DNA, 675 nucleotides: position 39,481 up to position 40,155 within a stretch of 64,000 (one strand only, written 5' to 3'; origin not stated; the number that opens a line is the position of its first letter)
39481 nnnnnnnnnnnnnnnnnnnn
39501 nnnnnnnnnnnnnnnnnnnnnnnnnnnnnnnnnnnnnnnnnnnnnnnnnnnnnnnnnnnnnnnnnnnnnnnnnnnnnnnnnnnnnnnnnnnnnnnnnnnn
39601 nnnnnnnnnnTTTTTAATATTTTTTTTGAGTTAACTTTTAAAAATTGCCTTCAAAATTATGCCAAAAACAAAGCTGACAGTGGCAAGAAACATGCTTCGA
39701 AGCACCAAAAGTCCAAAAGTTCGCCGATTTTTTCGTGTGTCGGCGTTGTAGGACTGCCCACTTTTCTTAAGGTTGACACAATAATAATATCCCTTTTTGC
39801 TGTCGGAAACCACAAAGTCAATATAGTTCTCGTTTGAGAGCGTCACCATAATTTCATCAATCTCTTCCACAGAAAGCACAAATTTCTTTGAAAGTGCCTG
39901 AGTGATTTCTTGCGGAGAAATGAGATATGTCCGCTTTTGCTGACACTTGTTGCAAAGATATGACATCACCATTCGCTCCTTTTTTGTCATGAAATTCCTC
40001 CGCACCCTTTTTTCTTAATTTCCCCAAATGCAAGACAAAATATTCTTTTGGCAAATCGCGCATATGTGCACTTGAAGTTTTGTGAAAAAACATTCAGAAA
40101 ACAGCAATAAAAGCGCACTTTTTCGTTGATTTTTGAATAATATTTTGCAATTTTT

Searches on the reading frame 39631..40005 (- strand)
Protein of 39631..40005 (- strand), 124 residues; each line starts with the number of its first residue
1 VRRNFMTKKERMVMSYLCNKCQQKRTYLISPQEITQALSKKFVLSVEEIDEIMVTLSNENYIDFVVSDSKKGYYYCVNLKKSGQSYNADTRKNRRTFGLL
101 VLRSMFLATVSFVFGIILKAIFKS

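Call 5: search_protein_families(library=pfam, proteins=[window:39631-40005:-], max_evalue=0.1)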
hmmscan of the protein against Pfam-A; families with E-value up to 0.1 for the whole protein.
window:39631-40005:- (124 aa): 5 families
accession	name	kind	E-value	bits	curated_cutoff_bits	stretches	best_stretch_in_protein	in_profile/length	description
PF03979.19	Sigma70_r1_1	-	0.011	16.1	22.5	1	25-67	17-56/81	Sigma-70 factor, region 1.1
PF22844.2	Beta-prop_CATSPERE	-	0.013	14.9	27.1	1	12-84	178-251/350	CATSPERE beta-propeller domain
PF03196.18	DUF261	-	0.031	14.8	26.1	1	16-91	59-132/137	Protein of unknown function, DUF261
PF25051.1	WHD_MCM8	-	0.039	14.4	26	1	8-62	15-68/80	MCM8 winged helix domain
PF10881.14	DUF2726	-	0.043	14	24.7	1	3-92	2-89/126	Protein of unknown function (DUF2726)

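Call 20: find_encoding_contigs(protein=window:39631-39990:-, flank=1200, max_places=10)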
Protein window:39631-39990:- (119 aa): 12 contigs read that carry it; 5 places shown.
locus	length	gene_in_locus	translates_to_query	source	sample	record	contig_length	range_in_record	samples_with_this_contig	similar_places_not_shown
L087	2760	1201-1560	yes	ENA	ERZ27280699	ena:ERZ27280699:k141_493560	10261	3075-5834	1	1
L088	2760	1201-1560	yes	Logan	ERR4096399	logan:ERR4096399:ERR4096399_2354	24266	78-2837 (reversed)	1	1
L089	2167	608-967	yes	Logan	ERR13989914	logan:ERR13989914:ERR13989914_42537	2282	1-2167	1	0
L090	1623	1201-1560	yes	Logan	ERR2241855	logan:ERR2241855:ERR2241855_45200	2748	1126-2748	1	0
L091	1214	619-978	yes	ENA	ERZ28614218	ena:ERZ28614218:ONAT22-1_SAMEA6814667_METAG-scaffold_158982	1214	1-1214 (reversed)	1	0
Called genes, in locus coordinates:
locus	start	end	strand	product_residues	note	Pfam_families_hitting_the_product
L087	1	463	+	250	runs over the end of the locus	PF04002:RadC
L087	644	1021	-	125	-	-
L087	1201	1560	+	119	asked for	-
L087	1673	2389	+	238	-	-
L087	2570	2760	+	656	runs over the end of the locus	PF00270:DEAD (weak), PF04851:ResIII, PF17757:UvrB_inter, PF27431:UvrB_3rd, PF00271:Helicase_C, PF12344:UvrB, PF02151:UVR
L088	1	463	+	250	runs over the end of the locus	PF04002:RadC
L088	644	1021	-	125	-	-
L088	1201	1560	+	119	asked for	-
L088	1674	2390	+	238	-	-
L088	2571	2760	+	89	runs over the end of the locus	?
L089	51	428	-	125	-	-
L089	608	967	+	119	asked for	-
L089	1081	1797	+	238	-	-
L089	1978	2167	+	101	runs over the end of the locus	?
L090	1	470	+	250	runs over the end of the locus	PF04002:RadC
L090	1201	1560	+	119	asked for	-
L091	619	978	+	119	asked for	-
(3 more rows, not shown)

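Call 64: search_protein_families(library=ncbifam, proteins=[window:39631-39990:-], max_evalue=0.01)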
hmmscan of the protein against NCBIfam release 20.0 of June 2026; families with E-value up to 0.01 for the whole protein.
window:39631-39990:- (119 aa): 0 families

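Call 65: search_protein_families(library=padloc, proteins=[window:39631-39990:-], max_evalue=0.01)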
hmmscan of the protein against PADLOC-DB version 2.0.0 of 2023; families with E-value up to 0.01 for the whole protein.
window:39631-39990:- (119 aa): 1 family
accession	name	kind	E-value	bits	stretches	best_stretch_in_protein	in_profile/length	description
PDLC03874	LmuC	-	0.00052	17.8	1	31-81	74-124/162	-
